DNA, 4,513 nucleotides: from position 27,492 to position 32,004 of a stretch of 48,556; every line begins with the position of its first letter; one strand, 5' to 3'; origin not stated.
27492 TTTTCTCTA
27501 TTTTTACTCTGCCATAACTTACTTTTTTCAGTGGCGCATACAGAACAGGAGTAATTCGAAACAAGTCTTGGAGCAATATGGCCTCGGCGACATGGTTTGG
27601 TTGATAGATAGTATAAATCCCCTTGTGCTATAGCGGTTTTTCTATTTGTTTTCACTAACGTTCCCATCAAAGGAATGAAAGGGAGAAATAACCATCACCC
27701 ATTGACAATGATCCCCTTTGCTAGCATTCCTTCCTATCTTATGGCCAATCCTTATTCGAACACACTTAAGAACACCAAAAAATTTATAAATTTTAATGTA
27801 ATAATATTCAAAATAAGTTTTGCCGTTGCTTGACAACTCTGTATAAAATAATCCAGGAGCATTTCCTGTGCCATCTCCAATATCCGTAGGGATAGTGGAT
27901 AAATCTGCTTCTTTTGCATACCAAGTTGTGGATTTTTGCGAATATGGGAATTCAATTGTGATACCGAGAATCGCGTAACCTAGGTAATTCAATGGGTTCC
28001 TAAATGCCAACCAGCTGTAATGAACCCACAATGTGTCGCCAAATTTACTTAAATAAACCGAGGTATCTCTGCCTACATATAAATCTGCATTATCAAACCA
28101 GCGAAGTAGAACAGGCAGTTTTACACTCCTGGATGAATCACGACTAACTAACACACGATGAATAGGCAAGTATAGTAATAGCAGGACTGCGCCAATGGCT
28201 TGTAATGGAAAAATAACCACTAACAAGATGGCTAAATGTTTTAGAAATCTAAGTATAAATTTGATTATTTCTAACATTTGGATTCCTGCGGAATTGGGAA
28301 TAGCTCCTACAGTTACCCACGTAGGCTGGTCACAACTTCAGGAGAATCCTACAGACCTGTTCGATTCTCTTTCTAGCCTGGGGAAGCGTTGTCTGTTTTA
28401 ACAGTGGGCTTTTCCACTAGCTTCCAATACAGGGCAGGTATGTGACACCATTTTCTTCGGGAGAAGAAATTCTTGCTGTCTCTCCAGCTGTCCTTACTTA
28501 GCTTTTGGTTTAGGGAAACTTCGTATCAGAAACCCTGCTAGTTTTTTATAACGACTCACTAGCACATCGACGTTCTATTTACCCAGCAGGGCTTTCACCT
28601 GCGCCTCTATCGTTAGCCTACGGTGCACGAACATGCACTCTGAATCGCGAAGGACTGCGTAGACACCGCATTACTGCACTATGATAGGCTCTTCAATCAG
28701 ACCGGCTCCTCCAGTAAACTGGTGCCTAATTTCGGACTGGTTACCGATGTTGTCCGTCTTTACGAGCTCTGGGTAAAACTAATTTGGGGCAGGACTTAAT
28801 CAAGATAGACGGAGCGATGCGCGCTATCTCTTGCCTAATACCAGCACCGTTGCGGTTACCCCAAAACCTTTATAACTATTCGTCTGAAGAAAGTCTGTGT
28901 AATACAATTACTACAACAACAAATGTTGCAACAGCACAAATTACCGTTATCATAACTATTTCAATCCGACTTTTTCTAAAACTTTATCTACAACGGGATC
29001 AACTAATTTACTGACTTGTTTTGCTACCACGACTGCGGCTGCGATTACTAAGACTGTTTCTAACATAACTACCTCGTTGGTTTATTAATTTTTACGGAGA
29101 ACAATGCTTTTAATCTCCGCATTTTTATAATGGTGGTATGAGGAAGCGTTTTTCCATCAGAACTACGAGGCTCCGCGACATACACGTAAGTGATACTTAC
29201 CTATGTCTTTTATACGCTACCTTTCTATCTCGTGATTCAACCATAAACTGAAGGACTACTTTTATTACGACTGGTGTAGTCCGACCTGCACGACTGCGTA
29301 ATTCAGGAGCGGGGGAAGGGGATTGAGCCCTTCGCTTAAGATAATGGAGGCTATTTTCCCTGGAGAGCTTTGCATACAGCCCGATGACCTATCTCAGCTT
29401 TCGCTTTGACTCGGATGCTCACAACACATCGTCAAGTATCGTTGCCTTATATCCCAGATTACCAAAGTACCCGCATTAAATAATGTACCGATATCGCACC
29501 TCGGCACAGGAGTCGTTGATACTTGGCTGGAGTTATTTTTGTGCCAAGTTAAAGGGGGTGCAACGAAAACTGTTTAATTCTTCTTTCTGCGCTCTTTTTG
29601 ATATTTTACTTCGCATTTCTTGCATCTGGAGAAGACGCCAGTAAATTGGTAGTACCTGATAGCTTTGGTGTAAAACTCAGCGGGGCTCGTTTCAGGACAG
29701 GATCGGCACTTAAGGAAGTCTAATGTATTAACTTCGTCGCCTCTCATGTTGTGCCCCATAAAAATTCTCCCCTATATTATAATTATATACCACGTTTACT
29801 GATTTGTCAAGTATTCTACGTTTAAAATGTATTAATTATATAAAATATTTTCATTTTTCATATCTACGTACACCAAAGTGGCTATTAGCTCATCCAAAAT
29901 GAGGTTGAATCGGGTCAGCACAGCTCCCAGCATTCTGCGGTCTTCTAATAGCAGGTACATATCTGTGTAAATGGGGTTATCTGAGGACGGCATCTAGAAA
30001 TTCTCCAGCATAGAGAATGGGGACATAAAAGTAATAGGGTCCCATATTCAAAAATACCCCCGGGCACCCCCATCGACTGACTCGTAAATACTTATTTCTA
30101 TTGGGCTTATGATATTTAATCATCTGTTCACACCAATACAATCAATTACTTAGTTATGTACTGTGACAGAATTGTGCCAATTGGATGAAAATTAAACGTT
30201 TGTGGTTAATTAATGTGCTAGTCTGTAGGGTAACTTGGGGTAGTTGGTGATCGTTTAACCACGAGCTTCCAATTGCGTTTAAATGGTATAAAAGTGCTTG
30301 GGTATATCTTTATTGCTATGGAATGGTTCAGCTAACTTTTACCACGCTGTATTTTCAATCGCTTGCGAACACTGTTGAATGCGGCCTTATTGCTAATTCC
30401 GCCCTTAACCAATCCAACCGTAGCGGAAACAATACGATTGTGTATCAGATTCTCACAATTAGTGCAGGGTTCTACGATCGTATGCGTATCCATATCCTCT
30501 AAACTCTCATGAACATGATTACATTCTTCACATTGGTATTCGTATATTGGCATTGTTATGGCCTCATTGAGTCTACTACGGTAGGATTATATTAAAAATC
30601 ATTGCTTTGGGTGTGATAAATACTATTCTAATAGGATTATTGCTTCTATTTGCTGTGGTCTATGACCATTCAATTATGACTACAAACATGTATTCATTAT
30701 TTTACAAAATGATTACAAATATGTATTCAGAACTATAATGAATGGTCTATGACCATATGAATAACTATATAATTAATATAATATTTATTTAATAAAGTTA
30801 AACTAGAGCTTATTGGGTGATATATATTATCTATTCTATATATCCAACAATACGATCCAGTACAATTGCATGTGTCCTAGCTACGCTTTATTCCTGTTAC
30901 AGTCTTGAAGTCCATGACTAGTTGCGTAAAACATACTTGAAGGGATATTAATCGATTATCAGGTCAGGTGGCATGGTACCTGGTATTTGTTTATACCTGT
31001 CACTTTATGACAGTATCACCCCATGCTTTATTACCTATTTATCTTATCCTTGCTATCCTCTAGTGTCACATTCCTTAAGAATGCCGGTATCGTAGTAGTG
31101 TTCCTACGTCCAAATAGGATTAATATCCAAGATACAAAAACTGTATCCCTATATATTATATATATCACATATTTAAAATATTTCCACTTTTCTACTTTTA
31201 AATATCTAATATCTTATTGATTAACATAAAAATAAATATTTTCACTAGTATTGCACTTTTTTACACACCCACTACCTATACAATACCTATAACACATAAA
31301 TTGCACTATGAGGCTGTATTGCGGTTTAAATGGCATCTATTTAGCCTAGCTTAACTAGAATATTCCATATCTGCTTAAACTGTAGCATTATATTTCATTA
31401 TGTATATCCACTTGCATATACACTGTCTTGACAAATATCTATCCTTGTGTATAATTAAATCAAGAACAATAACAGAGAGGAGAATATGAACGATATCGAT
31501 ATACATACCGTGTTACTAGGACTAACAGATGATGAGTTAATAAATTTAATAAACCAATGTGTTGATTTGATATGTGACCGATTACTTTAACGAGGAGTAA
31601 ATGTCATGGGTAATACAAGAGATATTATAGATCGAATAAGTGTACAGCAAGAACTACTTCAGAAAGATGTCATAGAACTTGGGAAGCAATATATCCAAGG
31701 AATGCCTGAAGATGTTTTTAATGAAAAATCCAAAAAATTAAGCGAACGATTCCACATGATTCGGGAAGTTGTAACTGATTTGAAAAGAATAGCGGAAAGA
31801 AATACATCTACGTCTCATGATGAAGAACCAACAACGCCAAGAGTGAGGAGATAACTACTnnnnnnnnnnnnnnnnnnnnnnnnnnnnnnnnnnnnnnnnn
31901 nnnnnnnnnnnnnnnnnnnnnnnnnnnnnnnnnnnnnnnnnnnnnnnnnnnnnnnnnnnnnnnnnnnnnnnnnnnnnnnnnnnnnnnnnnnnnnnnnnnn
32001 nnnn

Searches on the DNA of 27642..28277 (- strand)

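Call 48: search_rna_families(source=L012, start=4400, end=8400, threshold=evalue, max_evalue=10, show_alignments=2)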
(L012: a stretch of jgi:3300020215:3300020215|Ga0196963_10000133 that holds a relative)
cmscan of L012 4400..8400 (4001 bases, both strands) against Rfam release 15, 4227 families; matches with E-value up to 10: 9.
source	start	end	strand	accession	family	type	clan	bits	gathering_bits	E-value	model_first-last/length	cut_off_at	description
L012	7350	7418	+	RF00208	snoR72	Gene; snRNA; snoRNA; CD-box;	-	24.5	43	2.5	1-87/87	no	Small nucleolar RNA R72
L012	5189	5283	+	RF02379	csRNA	Gene; sRNA;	-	24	57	5.6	1-93/93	no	Cia-dependent small RNA csRNA1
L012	4780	4839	+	RF04273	MIR827_2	Gene; miRNA;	CL00143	22.3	67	2.1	1-89/89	no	MIR827_2 microRNA precursor family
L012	6272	6373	+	RF00637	mir-276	Gene; miRNA;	-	20.5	62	0.14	1-90/90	no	mir-276 microRNA precursor family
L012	4769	4848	+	RF00909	mir-883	Gene; miRNA;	-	20.4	85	1.3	1-77/77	no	mir-883 microRNA precursor family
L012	5187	5221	+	RF03845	mir-3327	Gene; miRNA;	-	19.2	85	8.2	28-63/89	no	mir-3327 microRNA precursor family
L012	5208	5288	+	RF04302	mir-506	Gene; miRNA;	CL00140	17.2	84.5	8.3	1-81/81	no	mir-506 microRNA precursor family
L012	5395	5457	+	RF03374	mir-2001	Gene; miRNA;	-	16.7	74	7.7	1-72/72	no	mir-2001 microRNA precursor family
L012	7502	7552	+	RF02979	freshwater-1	Gene; sRNA;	-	16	72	6.7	1-62/62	no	freshwater-1 RNA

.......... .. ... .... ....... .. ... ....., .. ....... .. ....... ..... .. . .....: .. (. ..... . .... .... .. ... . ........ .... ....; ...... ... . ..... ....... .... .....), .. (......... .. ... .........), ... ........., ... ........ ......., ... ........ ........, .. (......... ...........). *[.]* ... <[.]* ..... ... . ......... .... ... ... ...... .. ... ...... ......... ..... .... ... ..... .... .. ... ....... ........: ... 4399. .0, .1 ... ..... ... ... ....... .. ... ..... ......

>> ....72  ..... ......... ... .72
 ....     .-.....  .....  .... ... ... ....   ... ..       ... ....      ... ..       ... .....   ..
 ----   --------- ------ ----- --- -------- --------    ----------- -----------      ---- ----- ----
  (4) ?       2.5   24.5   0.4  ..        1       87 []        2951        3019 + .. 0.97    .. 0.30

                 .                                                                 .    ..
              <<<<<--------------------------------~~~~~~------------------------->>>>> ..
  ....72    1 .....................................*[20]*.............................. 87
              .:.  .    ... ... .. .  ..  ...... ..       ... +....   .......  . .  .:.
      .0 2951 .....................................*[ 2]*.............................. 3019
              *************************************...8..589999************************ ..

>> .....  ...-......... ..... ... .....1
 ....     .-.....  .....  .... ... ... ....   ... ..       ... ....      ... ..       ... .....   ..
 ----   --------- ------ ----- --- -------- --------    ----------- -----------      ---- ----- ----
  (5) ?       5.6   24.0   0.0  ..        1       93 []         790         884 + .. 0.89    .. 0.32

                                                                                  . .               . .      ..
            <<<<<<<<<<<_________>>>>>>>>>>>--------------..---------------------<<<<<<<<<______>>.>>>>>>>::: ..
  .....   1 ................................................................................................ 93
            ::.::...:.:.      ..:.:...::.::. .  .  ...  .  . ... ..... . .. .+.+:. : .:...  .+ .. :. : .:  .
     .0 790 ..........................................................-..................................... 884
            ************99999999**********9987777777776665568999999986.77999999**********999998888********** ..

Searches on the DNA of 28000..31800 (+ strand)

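Call 7: search_rna_families(source=window, start=28000, end=31800, threshold=evalue, max_evalue=10, show_alignments=3)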
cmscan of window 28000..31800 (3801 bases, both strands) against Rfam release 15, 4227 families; matches with E-value up to 10: 6.
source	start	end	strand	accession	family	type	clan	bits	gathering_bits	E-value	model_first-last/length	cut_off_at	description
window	28886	28948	-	RF00143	mir-6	Gene; miRNA;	CL00083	20.9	58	2.7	1-74/74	no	mir-6 microRNA precursor family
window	30502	30573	-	RF00206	U54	Gene; snRNA; snoRNA; CD-box;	CL00008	20.5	40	2.6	1-81/81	no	Small nucleolar RNA U54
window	30666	30738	-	RF01042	mir-891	Gene; miRNA;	-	20.4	90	1.6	1-79/79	no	mir-891 microRNA precursor family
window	30799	30864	-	RF00904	mir-392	Gene; miRNA;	-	19.5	62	3.5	1-75/75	no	mir-392 microRNA precursor family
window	28188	28280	-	RF02706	TeloSII_ncR30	Gene; sRNA;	-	14.6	86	4.1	1-226/226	no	TeloSII non coding RNA 30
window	30684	30707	-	RF00180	REN-SRE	Cis-reg;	-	14.3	41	5.8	1-37/37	no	Renin stability regulatory element (REN-SRE)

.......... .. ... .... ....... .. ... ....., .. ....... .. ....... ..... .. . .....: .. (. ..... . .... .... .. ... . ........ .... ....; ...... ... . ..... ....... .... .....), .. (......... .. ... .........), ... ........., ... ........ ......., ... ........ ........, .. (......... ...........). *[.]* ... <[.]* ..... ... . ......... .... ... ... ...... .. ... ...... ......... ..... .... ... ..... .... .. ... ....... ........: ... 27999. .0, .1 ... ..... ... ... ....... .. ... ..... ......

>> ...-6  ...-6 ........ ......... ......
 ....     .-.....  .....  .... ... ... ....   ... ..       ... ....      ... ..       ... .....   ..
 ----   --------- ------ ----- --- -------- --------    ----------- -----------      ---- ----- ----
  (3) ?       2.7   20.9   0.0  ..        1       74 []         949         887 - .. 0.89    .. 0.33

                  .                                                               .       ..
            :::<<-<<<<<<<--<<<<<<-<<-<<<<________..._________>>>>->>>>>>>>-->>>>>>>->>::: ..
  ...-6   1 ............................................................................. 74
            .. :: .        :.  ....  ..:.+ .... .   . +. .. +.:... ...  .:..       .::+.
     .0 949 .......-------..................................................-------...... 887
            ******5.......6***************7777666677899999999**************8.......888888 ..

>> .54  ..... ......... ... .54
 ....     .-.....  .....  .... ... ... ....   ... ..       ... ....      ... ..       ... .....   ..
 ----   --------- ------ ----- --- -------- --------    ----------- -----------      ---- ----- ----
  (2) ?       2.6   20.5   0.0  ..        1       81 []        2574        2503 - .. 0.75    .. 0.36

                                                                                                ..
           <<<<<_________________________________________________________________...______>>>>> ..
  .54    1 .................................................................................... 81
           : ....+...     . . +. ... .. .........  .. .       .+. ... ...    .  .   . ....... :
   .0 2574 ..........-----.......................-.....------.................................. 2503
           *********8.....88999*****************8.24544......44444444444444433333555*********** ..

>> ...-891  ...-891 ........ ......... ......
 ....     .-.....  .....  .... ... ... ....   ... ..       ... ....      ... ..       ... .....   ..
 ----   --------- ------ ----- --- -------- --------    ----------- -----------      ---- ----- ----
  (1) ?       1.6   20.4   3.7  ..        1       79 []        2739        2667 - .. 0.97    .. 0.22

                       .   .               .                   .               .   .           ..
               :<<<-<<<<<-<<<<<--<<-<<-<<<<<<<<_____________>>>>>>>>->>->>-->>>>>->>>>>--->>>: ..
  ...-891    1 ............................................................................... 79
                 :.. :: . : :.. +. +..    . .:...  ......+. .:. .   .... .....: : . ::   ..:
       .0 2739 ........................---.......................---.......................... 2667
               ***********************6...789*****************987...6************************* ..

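Call 10: search_dna_similar(query=window:29700-30400:+, collection=phages, mode=distant, max_rows=30)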
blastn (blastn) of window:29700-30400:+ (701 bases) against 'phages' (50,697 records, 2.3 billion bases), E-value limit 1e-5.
No match.

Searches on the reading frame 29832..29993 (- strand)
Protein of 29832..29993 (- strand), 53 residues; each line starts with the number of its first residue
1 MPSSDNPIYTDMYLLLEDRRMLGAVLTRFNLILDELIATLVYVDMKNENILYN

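Call 38: search_protein_families(library=phrogs, proteins=[window:29832-29993:-], max_evalue=1)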
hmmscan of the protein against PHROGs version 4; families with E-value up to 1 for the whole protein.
window:29832-29993:- (53 aa): 0 families

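Call 39: search_protein_families(library=pfam, proteins=[window:29832-29993:-], max_evalue=1)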
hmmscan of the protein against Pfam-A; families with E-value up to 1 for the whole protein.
window:29832-29993:- (53 aa): 0 families

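Call 49: search_protein_representatives(protein=window:29832-29993:-)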
Query: 53 residues. Proteins with E-value up to 0.001 (for the whole library): 2; up to 1e-10: 1; up to 1e-30: 0. The best 2 are listed.
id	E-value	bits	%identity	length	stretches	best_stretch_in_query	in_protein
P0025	1.4e-26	106.0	100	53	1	1-53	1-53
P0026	3.0e-04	36.8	32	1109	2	12-52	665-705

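Call 50: find_encoding_contigs(protein=window:29832-29993:-, flank=3000, max_places=10)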
Protein window:29832-29993:- (53 aa): 2 contigs read that carry it; 2 places shown.
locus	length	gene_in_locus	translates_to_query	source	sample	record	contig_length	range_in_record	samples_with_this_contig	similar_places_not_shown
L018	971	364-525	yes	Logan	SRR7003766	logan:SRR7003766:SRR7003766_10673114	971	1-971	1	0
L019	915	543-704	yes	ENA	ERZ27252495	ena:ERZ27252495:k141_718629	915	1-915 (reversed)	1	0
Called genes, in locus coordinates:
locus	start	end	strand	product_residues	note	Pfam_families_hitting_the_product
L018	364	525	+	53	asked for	-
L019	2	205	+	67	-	?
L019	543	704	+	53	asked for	-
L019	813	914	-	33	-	?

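Call 70: predict_structure(protein=window:29832-29993:-)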
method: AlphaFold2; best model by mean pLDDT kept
length: 53 residues; sequences in the alignment: 1
mean_pLDDT: 90.4   pTM: 0.56
mean pLDDT of the five models: 90.4, 89.0, 87.3, 85.9, 85.1
residues with pLDDT >= 90: 37; 70-90: 12; 50-70: 4; < 50: 0
segments of 3 or more residues with pLDDT < 50: none
pLDDT, mean of each block of 10 residues (from residue 1): 70 92 98 99 96 82
secondary structure, 60 per line:
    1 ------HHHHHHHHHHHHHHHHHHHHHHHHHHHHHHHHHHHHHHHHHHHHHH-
elements in order: H7-52

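Call 80: search_protein_families(library=ncbifam, proteins=[window:29832-29993:-], max_evalue=1)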
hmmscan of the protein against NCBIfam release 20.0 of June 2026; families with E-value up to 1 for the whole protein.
window:29832-29993:- (53 aa): 0 families

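Call 81: search_protein_families(library=padloc, proteins=[window:29832-29993:-], max_evalue=1)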
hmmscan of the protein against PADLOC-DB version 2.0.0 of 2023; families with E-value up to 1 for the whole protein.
window:29832-29993:- (53 aa): 0 families

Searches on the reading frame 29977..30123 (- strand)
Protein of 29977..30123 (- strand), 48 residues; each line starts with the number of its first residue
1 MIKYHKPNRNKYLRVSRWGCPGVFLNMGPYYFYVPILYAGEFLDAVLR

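Call 38: search_protein_families(library=phrogs, proteins=[window:29977-30123:-], max_evalue=1)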
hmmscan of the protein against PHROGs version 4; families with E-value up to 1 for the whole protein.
window:29977-30123:- (48 aa): 0 families

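Call 39: search_protein_families(library=pfam, proteins=[window:29977-30123:-], max_evalue=1)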
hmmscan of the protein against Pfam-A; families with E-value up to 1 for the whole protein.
window:29977-30123:- (48 aa): 0 families

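Call 75: predict_structure(protein=window:29977-30123:-)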
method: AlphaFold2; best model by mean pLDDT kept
length: 48 residues; sequences in the alignment: 1
mean_pLDDT: 64.4   pTM: 0.28
mean pLDDT of the five models: 64.4, 61.5, 59.7, 59.4, 57.7
residues with pLDDT >= 90: 0; 70-90: 15; 50-70: 30; < 50: 3
segments of 3 or more residues with pLDDT < 50: 1-3
pLDDT, mean of each block of 10 residues (from residue 1): 52 57 58 77 80
secondary structure, 60 per line:
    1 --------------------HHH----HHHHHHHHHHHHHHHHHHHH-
elements in order: H28-47

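Call 80: search_protein_families(library=ncbifam, proteins=[window:29977-30123:-], max_evalue=1)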
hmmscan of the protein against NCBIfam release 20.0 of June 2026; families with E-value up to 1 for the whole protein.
window:29977-30123:- (48 aa): 2 families
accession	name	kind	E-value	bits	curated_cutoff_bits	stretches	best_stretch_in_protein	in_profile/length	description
NF006907.0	PRK09400.1-2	equivalog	0.046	13.8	99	1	4-39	36-72/78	preprotein translocase subunit SecE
TIGR03141.1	cytochro_ccmD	equivalog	0.27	11.4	25.95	1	25-34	1-10/47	heme exporter protein CcmD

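Call 81: search_protein_families(library=padloc, proteins=[window:29977-30123:-], max_evalue=1)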
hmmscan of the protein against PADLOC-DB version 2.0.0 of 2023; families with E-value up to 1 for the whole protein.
window:29977-30123:- (48 aa): 0 families

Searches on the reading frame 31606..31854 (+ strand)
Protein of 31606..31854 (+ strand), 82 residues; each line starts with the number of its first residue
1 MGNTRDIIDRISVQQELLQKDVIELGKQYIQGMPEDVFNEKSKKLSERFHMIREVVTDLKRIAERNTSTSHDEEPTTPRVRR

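Call 12: search_protein_families(library=pfam, proteins=[window:31606-31854:+], max_evalue=0.01)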
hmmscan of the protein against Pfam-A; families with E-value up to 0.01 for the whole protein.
window:31606-31854:+ (82 aa): 0 families

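Call 77: find_homologous_proteins(query=window:31606-31854:+, max_evalue=0.000001)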
Query window:31606-31854:+ (82 aa): 1 proteins with E <= 0.000001 among 1 candidates.
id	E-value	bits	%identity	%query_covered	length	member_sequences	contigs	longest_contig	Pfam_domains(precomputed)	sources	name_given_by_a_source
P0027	2.3e-45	169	100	100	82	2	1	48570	-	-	-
